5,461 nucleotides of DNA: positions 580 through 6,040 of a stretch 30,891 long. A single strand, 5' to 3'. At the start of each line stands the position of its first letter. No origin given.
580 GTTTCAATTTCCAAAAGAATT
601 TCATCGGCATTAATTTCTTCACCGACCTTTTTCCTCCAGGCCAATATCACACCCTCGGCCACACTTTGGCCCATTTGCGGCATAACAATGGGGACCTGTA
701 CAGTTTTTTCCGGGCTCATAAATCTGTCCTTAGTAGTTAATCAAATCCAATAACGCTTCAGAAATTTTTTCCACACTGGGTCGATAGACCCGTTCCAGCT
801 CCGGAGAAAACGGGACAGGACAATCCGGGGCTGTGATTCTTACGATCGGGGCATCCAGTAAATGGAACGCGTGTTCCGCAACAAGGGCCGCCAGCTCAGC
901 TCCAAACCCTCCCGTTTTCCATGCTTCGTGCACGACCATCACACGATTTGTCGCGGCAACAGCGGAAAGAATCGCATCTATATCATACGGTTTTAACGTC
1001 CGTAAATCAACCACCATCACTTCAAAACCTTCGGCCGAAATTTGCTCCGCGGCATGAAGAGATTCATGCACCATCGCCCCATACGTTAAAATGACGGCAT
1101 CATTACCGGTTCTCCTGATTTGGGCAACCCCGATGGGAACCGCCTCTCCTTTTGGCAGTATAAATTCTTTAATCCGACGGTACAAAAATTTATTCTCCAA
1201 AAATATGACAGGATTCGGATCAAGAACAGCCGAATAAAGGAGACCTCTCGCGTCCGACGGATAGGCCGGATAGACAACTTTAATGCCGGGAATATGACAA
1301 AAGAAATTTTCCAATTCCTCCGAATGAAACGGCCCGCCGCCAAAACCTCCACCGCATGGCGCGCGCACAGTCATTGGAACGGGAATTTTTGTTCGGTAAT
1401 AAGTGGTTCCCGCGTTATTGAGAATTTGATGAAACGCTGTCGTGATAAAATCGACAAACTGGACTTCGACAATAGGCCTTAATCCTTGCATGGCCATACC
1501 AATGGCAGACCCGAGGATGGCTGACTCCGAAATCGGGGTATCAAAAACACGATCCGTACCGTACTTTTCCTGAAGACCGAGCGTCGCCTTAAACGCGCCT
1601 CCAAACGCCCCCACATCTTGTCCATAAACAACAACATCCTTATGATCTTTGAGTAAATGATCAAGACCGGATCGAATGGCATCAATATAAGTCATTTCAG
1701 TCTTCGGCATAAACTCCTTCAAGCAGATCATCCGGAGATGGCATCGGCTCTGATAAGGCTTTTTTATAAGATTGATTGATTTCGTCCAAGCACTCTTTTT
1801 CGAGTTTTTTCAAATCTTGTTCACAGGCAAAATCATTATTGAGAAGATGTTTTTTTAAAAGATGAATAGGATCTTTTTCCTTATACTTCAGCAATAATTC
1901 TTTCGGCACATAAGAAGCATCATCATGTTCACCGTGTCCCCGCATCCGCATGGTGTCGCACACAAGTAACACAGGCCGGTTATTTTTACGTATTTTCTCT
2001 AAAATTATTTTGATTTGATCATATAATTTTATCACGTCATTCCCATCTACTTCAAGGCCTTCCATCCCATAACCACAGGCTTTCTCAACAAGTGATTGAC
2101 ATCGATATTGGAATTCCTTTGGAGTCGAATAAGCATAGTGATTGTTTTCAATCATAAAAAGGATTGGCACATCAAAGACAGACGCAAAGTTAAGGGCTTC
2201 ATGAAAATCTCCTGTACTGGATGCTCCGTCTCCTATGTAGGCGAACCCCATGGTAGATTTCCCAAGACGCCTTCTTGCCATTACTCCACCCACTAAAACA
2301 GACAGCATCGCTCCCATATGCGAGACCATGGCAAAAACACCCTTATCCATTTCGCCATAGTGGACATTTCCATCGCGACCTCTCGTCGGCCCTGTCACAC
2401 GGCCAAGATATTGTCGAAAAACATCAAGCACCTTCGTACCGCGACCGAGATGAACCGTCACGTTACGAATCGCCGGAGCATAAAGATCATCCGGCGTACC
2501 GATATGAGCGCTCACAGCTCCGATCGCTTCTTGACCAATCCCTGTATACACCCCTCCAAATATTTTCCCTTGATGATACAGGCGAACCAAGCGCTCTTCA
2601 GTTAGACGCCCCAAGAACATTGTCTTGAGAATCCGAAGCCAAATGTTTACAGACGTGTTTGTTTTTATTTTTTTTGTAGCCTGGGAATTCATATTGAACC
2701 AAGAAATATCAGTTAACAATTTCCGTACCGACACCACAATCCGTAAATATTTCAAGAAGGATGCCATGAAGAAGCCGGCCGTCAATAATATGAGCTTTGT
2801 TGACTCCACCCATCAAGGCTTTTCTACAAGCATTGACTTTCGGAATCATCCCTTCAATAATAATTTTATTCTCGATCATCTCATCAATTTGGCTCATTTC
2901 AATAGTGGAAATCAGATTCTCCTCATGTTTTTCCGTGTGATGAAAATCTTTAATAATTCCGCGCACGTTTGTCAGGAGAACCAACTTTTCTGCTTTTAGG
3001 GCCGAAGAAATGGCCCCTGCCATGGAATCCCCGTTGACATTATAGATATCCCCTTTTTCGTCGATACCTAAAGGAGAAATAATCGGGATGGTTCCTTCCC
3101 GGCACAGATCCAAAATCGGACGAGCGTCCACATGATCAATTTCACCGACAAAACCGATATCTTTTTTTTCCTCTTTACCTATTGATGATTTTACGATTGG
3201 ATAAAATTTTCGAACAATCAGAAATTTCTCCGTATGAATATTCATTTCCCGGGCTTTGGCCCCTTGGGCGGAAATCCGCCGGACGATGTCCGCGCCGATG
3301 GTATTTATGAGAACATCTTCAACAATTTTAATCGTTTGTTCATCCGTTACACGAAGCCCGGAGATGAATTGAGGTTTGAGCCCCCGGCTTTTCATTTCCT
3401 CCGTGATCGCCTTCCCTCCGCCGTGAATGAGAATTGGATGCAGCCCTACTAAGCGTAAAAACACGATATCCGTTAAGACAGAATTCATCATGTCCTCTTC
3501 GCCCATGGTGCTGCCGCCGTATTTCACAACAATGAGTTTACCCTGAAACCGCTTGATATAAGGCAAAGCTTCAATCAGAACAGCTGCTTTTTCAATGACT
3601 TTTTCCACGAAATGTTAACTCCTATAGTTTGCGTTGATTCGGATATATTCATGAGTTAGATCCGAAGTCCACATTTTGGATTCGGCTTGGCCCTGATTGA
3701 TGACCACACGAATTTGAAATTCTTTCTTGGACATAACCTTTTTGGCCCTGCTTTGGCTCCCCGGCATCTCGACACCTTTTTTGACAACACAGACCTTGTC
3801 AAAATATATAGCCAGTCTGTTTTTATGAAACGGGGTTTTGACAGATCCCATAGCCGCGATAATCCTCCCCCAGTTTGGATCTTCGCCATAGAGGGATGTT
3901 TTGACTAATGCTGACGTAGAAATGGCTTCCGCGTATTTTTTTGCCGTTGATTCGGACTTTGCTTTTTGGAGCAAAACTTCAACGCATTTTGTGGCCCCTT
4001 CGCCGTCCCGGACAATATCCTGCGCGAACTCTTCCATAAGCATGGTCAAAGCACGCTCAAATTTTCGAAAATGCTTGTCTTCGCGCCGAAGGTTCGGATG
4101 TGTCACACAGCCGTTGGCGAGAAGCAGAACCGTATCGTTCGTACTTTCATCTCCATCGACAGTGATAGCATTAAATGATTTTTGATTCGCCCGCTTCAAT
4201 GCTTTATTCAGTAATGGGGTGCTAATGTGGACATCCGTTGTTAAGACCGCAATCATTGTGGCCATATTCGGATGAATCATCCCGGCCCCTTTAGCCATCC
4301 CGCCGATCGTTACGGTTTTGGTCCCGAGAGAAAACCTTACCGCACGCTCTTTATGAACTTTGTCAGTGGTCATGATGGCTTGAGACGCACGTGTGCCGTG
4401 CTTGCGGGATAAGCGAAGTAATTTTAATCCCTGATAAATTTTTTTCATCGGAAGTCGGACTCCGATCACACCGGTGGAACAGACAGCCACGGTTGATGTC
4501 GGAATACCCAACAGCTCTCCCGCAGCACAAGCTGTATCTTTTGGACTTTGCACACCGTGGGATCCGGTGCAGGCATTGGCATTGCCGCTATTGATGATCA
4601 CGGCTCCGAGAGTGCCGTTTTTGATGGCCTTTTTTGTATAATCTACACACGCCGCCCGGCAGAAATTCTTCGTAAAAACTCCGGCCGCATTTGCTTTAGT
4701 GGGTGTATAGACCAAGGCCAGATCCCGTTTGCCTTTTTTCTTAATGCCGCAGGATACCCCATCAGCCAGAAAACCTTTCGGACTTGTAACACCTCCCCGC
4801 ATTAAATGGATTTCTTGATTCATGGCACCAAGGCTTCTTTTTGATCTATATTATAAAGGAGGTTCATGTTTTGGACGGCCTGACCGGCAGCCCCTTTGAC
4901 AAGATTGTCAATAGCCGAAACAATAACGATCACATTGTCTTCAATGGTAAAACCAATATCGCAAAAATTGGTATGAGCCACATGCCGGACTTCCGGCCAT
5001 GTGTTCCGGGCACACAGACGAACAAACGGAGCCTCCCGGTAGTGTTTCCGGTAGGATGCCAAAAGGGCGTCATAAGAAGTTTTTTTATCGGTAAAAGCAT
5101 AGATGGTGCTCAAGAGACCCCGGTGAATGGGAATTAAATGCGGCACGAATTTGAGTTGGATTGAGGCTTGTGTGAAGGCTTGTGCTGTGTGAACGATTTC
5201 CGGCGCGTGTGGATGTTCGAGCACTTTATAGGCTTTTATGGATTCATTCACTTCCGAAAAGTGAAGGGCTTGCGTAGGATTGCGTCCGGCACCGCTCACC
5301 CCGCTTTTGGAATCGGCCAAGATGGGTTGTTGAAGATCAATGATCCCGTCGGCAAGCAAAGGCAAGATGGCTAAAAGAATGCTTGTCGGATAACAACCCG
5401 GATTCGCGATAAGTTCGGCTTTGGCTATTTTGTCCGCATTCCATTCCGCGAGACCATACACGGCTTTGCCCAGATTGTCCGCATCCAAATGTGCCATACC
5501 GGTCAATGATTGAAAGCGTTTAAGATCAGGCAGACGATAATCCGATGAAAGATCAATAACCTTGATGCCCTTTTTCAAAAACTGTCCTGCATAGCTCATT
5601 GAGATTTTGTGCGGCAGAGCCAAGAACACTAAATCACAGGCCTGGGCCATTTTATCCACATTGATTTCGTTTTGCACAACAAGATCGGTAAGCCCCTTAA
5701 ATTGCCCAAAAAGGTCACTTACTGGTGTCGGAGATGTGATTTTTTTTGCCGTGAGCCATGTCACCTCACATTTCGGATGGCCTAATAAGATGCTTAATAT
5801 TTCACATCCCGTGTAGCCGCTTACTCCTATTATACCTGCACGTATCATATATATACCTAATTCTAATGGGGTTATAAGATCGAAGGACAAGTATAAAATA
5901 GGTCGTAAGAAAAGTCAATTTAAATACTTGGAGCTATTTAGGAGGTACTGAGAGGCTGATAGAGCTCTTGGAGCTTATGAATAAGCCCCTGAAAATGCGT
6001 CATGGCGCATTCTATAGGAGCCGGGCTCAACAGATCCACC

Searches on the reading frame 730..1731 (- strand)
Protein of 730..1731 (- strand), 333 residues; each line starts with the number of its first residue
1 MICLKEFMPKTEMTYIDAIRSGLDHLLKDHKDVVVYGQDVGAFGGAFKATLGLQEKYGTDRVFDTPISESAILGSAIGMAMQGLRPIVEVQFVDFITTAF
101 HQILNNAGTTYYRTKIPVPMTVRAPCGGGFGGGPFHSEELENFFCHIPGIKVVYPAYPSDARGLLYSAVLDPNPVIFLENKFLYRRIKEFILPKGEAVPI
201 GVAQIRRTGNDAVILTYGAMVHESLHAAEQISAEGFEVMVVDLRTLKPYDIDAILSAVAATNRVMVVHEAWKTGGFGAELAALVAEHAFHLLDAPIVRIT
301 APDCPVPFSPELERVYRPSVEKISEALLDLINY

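Call 17: search_protein_families(library=pfam, proteins=[window:730-1731:-], max_evalue=0.0001)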
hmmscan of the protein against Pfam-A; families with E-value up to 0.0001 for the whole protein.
window:730-1731:- (333 aa): 2 families
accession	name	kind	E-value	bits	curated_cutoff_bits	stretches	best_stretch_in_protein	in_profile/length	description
PF02779.29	Transket_pyr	-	2.3e-41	141.8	27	1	12-185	2-173/174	Transketolase, pyrimidine binding domain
PF02780.25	Transketolase_C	-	3.6e-40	137.1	25.9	1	201-323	1-124/124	Transketolase, C-terminal domain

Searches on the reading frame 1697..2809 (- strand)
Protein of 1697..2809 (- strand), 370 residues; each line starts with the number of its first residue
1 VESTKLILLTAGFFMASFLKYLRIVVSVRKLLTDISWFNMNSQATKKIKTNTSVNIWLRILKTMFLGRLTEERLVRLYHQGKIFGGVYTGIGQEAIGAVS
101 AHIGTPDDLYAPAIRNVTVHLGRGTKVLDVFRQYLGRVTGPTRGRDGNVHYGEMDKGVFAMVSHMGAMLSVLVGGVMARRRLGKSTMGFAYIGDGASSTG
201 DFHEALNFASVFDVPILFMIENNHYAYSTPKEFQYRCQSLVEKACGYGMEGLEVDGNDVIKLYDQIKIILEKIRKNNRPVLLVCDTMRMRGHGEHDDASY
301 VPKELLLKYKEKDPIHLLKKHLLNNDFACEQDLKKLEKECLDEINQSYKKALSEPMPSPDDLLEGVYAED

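Call 17: search_protein_families(library=pfam, proteins=[window:1697-2809:-], max_evalue=0.0001)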
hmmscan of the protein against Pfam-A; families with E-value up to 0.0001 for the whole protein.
window:1697-2809:- (370 aa): 2 families
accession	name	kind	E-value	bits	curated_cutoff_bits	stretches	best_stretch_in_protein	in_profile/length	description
PF00676.26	E1_dh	-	1.1e-64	218.8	22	1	67-359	6-299/300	Dehydrogenase E1 component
PF13292.11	DXP_synthase_N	-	7.7e-06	25.8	21.2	1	161-229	109-177/274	1-deoxy-D-xylulose-5-phosphate synthase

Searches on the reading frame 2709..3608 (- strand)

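Call 17: search_protein_families(library=pfam, proteins=[window:2709-3608:-], max_evalue=0.0001)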
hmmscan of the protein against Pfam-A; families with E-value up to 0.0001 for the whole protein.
window:2709-3608:- (299 aa): 1 family
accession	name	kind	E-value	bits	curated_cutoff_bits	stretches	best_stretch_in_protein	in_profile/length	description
PF00696.33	AA_kinase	-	4.2e-42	144.9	24.9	1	24-276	1-234/234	Amino acid kinase family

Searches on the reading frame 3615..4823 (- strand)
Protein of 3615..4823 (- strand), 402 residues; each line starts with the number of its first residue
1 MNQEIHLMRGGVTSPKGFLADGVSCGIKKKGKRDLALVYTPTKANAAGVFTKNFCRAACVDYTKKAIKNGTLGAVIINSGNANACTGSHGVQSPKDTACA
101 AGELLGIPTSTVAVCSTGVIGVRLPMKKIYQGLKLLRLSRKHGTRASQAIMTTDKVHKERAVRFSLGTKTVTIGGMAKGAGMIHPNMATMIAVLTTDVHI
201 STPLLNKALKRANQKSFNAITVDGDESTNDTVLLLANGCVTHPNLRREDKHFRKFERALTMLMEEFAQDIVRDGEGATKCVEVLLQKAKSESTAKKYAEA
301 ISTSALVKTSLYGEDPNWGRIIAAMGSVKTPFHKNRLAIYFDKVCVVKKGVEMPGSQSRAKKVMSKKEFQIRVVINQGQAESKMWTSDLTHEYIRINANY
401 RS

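Call 17: search_protein_families(library=pfam, proteins=[window:3615-4823:-], max_evalue=0.0001)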
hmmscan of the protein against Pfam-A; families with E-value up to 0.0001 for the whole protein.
window:3615-4823:- (402 aa): 1 family
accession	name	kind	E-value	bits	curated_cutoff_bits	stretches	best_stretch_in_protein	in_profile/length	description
PF01960.23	ArgJ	-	3.5e-144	480.6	32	1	20-402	2-377/377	ArgJ family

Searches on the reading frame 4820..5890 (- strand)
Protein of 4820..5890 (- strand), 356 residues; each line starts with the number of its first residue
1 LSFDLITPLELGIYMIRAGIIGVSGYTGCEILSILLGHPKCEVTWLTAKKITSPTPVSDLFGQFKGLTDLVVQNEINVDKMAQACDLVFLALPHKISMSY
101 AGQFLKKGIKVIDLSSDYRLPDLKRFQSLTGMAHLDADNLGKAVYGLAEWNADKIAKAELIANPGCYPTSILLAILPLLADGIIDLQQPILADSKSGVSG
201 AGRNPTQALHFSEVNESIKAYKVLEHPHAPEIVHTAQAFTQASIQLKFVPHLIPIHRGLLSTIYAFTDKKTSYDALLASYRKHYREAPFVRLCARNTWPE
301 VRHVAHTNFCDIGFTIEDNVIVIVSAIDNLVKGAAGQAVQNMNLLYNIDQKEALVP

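Call 17: search_protein_families(library=pfam, proteins=[window:4820-5890:-], max_evalue=0.0001)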
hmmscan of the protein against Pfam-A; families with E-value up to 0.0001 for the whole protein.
window:4820-5890:- (356 aa): 3 families
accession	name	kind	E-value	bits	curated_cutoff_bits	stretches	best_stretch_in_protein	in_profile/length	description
PF22698.1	Semialdhyde_dhC_1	-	2.3e-55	187.3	27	1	166-329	1-165/165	Semialdehyde dehydrogenase, dimerisation domain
PF01118.30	Semialdhyde_dh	-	1e-29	103.8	26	1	17-158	1-121/121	Semialdehyde dehydrogenase, NAD binding domain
PF02774.23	Semialdhyde_dhC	-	4.7e-18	66.4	26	1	177-332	3-184/184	Semialdehyde dehydrogenase, dimerisation domain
